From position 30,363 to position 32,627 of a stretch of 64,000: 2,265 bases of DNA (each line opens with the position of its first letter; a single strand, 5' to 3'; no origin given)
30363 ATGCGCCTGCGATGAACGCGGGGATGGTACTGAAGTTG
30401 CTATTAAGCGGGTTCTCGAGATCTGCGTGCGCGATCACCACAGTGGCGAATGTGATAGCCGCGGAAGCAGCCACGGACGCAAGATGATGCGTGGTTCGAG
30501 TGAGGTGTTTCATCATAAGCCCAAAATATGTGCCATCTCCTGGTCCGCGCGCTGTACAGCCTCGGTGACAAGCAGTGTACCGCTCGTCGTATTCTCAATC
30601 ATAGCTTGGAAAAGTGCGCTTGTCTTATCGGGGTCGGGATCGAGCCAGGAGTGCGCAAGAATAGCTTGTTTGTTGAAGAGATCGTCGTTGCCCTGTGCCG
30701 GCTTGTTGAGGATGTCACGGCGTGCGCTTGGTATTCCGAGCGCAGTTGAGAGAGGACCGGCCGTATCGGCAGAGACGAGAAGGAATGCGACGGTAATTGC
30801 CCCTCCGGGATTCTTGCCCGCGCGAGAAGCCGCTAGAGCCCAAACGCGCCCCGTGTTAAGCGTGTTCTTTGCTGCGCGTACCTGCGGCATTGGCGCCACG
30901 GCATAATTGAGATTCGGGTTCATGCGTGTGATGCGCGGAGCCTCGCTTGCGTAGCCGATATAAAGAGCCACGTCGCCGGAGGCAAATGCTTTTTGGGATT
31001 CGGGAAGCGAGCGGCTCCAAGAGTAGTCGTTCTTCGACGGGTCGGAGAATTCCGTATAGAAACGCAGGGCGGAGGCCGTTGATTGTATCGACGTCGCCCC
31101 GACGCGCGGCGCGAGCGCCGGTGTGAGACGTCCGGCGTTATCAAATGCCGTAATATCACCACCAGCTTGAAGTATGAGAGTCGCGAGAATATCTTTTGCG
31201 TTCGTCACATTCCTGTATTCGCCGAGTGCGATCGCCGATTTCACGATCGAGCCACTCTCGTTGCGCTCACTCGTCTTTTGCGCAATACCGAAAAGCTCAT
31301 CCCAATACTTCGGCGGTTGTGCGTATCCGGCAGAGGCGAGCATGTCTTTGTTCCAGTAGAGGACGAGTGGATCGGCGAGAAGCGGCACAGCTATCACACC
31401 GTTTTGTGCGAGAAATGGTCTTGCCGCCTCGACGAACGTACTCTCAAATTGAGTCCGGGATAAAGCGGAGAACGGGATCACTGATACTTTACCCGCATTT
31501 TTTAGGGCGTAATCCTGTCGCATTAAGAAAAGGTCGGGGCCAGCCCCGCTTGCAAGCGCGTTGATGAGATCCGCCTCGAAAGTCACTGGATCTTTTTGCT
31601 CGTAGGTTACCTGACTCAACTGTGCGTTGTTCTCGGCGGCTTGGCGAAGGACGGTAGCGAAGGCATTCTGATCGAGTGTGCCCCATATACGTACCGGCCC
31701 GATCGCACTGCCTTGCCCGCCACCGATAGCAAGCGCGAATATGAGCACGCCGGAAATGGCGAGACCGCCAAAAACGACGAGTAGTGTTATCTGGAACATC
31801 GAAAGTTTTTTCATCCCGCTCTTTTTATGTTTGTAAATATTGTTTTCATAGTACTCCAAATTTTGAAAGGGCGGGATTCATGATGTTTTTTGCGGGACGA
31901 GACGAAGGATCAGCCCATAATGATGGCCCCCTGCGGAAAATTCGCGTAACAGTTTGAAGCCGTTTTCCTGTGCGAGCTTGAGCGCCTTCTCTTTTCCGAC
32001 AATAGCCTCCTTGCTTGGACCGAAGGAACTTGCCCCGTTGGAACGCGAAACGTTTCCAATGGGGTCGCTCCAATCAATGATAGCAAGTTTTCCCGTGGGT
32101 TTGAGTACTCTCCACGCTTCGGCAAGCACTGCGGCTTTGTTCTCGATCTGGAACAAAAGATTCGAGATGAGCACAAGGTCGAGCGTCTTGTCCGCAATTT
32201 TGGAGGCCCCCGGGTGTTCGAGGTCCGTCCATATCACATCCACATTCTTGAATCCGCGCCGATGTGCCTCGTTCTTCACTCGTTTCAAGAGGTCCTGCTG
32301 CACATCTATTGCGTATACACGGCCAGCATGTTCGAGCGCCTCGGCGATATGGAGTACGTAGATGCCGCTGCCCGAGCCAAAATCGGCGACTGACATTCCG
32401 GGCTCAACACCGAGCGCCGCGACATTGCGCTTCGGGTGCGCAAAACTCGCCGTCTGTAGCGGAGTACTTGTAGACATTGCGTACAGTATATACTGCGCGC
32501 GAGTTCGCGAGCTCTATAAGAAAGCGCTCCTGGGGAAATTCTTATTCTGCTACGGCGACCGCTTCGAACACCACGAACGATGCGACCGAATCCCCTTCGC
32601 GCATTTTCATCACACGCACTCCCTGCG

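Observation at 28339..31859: Five tandem TrbC/VirB2-like pilin paralogs plus an orphan solute-binding protein, wedged between tRNA genes; a sixth paralog sits beside tRNA-Tyr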

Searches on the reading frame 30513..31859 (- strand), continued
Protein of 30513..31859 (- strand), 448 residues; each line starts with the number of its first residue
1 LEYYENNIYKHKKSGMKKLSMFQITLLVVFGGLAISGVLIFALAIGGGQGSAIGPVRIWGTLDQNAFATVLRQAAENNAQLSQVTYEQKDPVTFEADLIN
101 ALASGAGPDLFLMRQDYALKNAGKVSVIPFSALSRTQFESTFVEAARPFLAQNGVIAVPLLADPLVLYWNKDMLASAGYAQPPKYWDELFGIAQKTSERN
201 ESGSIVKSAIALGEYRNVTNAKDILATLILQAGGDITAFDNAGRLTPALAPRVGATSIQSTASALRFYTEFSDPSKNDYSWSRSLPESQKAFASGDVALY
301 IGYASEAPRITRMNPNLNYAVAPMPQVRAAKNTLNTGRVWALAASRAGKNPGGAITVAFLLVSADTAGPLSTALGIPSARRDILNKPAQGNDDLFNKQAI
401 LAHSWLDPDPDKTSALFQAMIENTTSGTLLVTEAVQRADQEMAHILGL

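Call 70: search_protein_families(library=pfam, proteins=[L068:7321-8844:+, L068:8965-9909:+, L068:16762-18651:+, L068:18655-19533:+, L068:14422-15717:-, L068:11299-11709:+, L068:11706-12317:+, L068:12317-12709:+, L066:1338-3296:+, L066:11232-12197:+], max_evalue=0.001)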
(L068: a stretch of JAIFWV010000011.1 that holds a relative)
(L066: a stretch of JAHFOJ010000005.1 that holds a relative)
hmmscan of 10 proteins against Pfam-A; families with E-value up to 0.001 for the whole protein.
L068:7321-8844:+ (507 aa): 10 families
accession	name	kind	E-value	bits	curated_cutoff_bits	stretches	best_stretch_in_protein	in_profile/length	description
PF01078.27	Mg_chelatase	-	2.3e-93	311.8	20.3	1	193-398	1-205/207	Magnesium chelatase, subunit ChlI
PF13541.12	ChlI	-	2.1e-45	154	27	1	21-142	1-121/121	Subunit ChlI of Mg-chelatase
PF13335.12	Mg_chelatase_C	-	8.7e-32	110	26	1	406-503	1-94/94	Magnesium chelatase, subunit ChlI C-terminal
PF00493.29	MCM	-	3.7e-09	36.5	23.3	1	292-357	114-178/224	MCM P-loop domain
PF07728.20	AAA_5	-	3.9e-06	27.4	22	1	216-353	1-125/139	AAA domain (dynein-related subfamily)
PF00158.32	Sigma54_activat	-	4.1e-06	27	20.2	1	204-349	12-141/168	Sigma-54 interaction domain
PF00004.35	AAA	-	7.8e-06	26.8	21.2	1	217-235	1-19/131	ATPase family associated with various cellular activities (AAA)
PF05362.19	Lon_C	-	2.3e-05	24.5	21.1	1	40-164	72-199/205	Lon protease (S16) C-terminal proteolytic domain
PF05496.18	RuvB_N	-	8.4e-05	22.8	27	0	215-235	34-54/159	Holliday junction DNA helicase RuvB P-loop domain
PF13191.12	AAA_16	-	8.5e-05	23.6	32.6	1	205-238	14-48/167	AAA ATPase domain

L068:8965-9909:+ (314 aa): 2 families
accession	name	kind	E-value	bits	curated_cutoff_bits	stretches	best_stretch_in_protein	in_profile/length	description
PF00483.29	NTP_transferase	-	2.6e-27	96.4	21.2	1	7-274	1-238/245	Nucleotidyl transferase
PF12804.13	NTP_transf_3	-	2.6e-07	31.4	27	1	8-69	1-58/160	MobA-like NTP transferase domain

L068:16762-18651:+ (629 aa): 11 families
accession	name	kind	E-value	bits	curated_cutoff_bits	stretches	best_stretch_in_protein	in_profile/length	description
PF01434.24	Peptidase_M41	-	2.4e-65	220.4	29.9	1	414-601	2-191/191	Peptidase family M41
PF00004.35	AAA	-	6.4e-47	159.7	21.2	1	200-331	1-129/131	ATPase family associated with various cellular activities (AAA)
PF17862.7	AAA_lid_3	-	3.9e-15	55.5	27.2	1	355-397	1-43/45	AAA+ lid domain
PF06480.20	FtsH_ext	-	4e-10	40.3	25.5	1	8-91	1-99/103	FtsH Extracellular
PF07728.20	AAA_5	-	4.3e-07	30.4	22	1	199-320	1-136/139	AAA domain (dynein-related subfamily)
PF13191.12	AAA_16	-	0.0001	23.3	32.6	0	197-221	24-48/167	AAA ATPase domain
PF23902.1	AAA_lid_PRS2_C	-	0.00014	22.4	34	1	337-405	2-71/73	PRS2 AAA+ lid C-terminal domain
PF05496.18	RuvB_N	-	0.00025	21.3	27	0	199-236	35-71/159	Holliday junction DNA helicase RuvB P-loop domain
PF13173.12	AAA_14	-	0.00027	21.4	27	0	200-268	5-74/129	AAA domain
PF06068.19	TIP49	-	0.00031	20.5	23.8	0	198-234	51-89/347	TIP49 P-loop domain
PF20720.3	nSTAND3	-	0.00094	19.4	27.2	0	200-327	20-127/155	Novel STAND NTPase 3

L068:18655-19533:+ (292 aa): 0 families

L068:14422-15717:- (431 aa): 0 families

L068:11299-11709:+ (136 aa): 1 family
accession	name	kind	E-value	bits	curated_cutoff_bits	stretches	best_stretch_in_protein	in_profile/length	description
PF18895.5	T4SS_pilin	-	4.3e-07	30.3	26.6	1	46-114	6-70/71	Type IV secretion system pilin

L068:11706-12317:+ (203 aa): 1 family
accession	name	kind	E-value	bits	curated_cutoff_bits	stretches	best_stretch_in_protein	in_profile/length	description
PF18895.5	T4SS_pilin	-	4.1e-15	56.1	26.6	1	145-198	19-71/71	Type IV secretion system pilin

L068:12317-12709:+ (130 aa): 2 families
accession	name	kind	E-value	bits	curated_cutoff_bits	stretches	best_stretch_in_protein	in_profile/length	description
PF18895.5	T4SS_pilin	-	1.6e-10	41.3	26.6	1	40-104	7-70/71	Type IV secretion system pilin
PF04956.18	TrbC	-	0.0006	20.4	27.9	1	17-103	17-96/98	TrbC/VIRB2 pilin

L066:1338-3296:+ (652 aa): 6 families
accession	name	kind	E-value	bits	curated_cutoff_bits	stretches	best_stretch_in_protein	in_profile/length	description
PF00270.35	DEAD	-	5.3e-28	98.3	26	1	265-425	1-163/167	DEAD/DEAH box helicase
PF00271.37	Helicase_C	-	5.8e-23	81.7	23.5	1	463-569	8-109/110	Helicase conserved C-terminal domain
PF04851.21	ResIII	-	3.7e-14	53.4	22.5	1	262-421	2-162/164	Type III restriction enzyme, res subunit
PF02559.22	CarD_TRCF_RID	-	4.2e-12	46.4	23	1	134-188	1-56/57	CarD-like/TRCF RID domain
PF17757.6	UvrB_inter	-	3.5e-11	43.5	22.9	1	52-121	3-73/91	UvrB interaction domain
PF00176.29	SNF2-rel_dom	-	0.00098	18.7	24.9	0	292-426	25-168/290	SNF2-related domain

L066:11232-12197:+ (321 aa): 2 families
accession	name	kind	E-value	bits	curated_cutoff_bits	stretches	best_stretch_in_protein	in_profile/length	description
PF18895.5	T4SS_pilin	-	3.4e-07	30.7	26.6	1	79-132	19-71/71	Type IV secretion system pilin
PF04956.18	TrbC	-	0.00014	22.4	27.9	0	31-132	16-98/98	TrbC/VIRB2 pilin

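Call 71: predict_structure(alignment_id=A6)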
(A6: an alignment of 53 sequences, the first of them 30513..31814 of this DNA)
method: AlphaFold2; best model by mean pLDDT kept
length: 433 residues; sequences in the alignment: 53
mean_pLDDT: 88.9   pTM: 0.84
mean pLDDT of the five models: 88.9, 88.2, 87.6, 86.1, 85.4
residues with pLDDT >= 90: 297; 70-90: 107; 50-70: 18; < 50: 11
segments of 3 or more residues with pLDDT < 50: 31-36
pLDDT, mean of each block of 10 residues (from residue 1): 68 78 57 55 94 92 89 94 90 93 93 94 96 94 97 96 94 94 87 89 92 91 88 76 79 89 85 94 96 94 96 85 96 87 93 92 95 92 94 94 93 88 93 81
secondary structure, 60 per line:
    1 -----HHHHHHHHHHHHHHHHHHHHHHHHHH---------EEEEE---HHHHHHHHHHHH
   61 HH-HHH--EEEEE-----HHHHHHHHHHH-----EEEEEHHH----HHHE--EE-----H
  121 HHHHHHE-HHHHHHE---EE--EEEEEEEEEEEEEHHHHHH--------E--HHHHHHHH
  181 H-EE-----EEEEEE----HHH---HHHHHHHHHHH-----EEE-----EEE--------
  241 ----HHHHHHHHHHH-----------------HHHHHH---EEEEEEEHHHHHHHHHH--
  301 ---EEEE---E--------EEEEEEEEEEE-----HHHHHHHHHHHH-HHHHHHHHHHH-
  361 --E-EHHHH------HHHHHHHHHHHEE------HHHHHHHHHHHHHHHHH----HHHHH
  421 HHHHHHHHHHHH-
elements in order: H6-31 E41-45 H49-62 E69-73 H79-89 E95-99 H120-126 H129-134 E143-155 H156-161 H173-181 E190-195 H206-216 E222-224 E230-232 H245-255 H273-278 E282-288 H289-298 E304-307 E320-330 H336-347 H349-359 H366-369 H376-386 H395-411 H416-432

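Call 73: fold_search(model_id=the predicted structure, library=pdb)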
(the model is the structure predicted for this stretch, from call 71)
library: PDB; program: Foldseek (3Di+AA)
matches with E <= 10: 1383; with E <= 0.001: 1093
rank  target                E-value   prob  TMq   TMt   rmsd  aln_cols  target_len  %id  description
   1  5ci5_B                8.9e-23  1.00  0.68  0.75   4.8       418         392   20  Crystal Structure of an ABC transporter Solute Binding Protein from Thermotoga Lettingae TMO (Tlet_1705, TARGET EFI-51 (released 2015-07-22)
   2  5ci5_A                4.3e-22  1.00  0.70  0.76   4.3       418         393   22  Crystal Structure of an ABC transporter Solute Binding Protein from Thermotoga Lettingae TMO (Tlet_1705, TARGET EFI-51 (released 2015-07-22)
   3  1eu8_A                7.3e-22  1.00  0.70  0.73   4.7       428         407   19  STRUCTURE OF TREHALOSE MALTOSE BINDING PROTEIN FROM THERMOCOCCUS LITORALIS (released 2001-03-14)
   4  5ysf_A                4.7e-21  1.00  0.71  0.78   4.0       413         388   16  Crystal structure of beta-1,2-glucooligosaccharide binding protein in complex with sophoropentaose (released 2018-05-02)
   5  5yse_A                5.0e-21  1.00  0.70  0.78   4.2       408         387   17  Crystal structure of beta-1,2-glucooligosaccharide binding protein in complex with sophorotetraose (released 2018-05-02)
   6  2zyo_A                7.0e-21  1.00  0.69  0.77   4.5       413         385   16  Crystal structure of cyclo/maltodextrin-binding protein complexed with maltotetraose (released 2009-03-31)
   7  3jzj_A                9.4e-21  1.00  0.68  0.75   5.0       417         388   20  Crystal structures of the GacH receptor of Streptomyces glaucescens GLA.O in the unliganded form and in complex with a (released 2010-02-16)
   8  5ysd_B                9.9e-21  1.00  0.70  0.77   4.1       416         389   16  Crystal structure of beta-1,2-glucooligosaccharide binding protein in complex with sophorotriose (released 2018-05-02)
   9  3iov_A                1.7e-20  1.00  0.68  0.72   4.6       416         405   17  Huntingtin amino-terminal region with 17 Gln residues - crystal C99 (released 2009-09-29)
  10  5ysd_A                1.7e-20  1.00  0.70  0.78   3.9       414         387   16  Crystal structure of beta-1,2-glucooligosaccharide binding protein in complex with sophorotriose (released 2018-05-02)
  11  3w15_C                1.9e-20  1.00  0.68  0.75  11.0       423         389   18  Structure of peroxisomal targeting signal 2 (PTS2) of Saccharomyces cerevisiae 3-ketoacyl-CoA thiolase in complex with (released 2013-07-03)
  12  3n95_C                1.9e-20  1.00  0.65  0.62   5.2       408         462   18  Crystal structure of human CRFR2 alpha extracellular domain in complex with Urocortin 2 (released 2010-10-20)
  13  4o4b_A                2.6e-20  1.00  0.70  0.80   4.0       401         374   18  Crystal Structure of an Inositol hexakisphosphate kinase EhIP6KA as a fusion protein with maltose binding protein (released 2014-06-18)
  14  6dtq_A                2.8e-20  1.00  0.67  0.73   4.8       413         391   16  Maltose bound T. maritima MalE3 (released 2018-09-19)
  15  3ehu_A                2.9e-20  1.00  0.64  0.63   5.1       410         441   18  Crystal structure of the extracellular domain of human corticotropin releasing factor receptor type 1 (CRFR1) in compl (released 2008-09-30)
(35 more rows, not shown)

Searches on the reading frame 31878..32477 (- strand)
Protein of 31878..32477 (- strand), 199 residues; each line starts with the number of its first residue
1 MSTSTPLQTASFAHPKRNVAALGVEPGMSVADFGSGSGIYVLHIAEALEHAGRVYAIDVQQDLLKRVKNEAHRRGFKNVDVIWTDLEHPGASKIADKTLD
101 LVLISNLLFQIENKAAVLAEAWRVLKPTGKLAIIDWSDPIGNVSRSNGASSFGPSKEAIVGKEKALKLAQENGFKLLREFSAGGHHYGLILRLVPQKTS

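Call 33: search_protein_families(library=ncbifam, proteins=[window:31878-32477:-], max_evalue=0.01)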
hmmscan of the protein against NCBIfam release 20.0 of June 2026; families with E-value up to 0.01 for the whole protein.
window:31878-32477:- (199 aa): 49 families (the best 25 are shown)
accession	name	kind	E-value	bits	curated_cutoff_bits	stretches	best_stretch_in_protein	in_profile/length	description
NF008823.0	PRK11873.1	subfamily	9.4e-20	71.2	263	1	23-135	74-183/272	arsenite methyltransferase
NF041537.1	ArsM_AhpD_UU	exception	1.9e-16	59.8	510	1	24-136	74-183/345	arsenite methyltransferase/AhpD domain selenoprotein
NF041536.1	ArsM_DUF2284_UU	exception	3e-15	55.5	575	1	24-180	74-228/459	arsenite methyltransferase/DUF2284 domain selenoprotein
NF047649.1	MTase_UXPK_star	exception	7.4e-15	54.7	460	1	23-135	73-183/283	methyltransferase/UXPK-star double selenoprotein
NF045667.1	MTase_DVU1556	equivalog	5.6e-13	48.8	155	1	14-176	10-162/213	DVU_1556 family methyltransferase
NF001240.0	PRK00216.1-1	equivalog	1.1e-12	47.6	378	1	19-142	56-177/251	bifunctional demethylmenaquinone methyltransferase/2-methoxy-6-polyprenyl-1,4-benzoquinol methylase UbiE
NF052510.1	methyltran_MpqE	exception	5.8e-12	45.5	335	1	16-145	36-163/234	methyl-plastoquinone biosynthesis methyltransferase MpqE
TIGR01934.1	MenG_MenH_UbiE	subfamily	1.1e-11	44.5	158.35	1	17-140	30-148/223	ubiquinone/menaquinone biosynthesis methyltransferase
NF043040.1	corrin_prot_MT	hypoth_equivalog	1.2e-11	44.5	180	1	14-143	29-157/216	corrinoid protein-associated methyltransferase CpaM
NF001243.0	PRK00216.1-4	equivalog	2.5e-11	43.4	235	1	16-140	37-158/237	demethylmenaquinone methyltransferase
NF001244.0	PRK00216.1-5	equivalog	5.1e-11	42.3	216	1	18-140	40-160/236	bifunctional demethylmenaquinone methyltransferase/2-methoxy-6-polyprenyl-1,4-benzoquinol methylase UbiE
TIGR02752.1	MenG_heptapren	equivalog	6.1e-11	42.3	419.85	1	19-139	38-155/231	demethylmenaquinone methyltransferase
TIGR04364.1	methyltran_FxLD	equivalog_domain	2.2e-10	40.2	320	1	22-105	78-157/394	methyltransferase, FxLD system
NF040538.1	methyl_ArsM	equivalog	1.8e-09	37.2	500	1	94-136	167-211/356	arsinothricin biosynthesis methyltransferase ArsM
TIGR02072.1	BioC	equivalog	2.1e-09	37.6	184.95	1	29-133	37-132/244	malonyl-ACP O-methyltransferase BioC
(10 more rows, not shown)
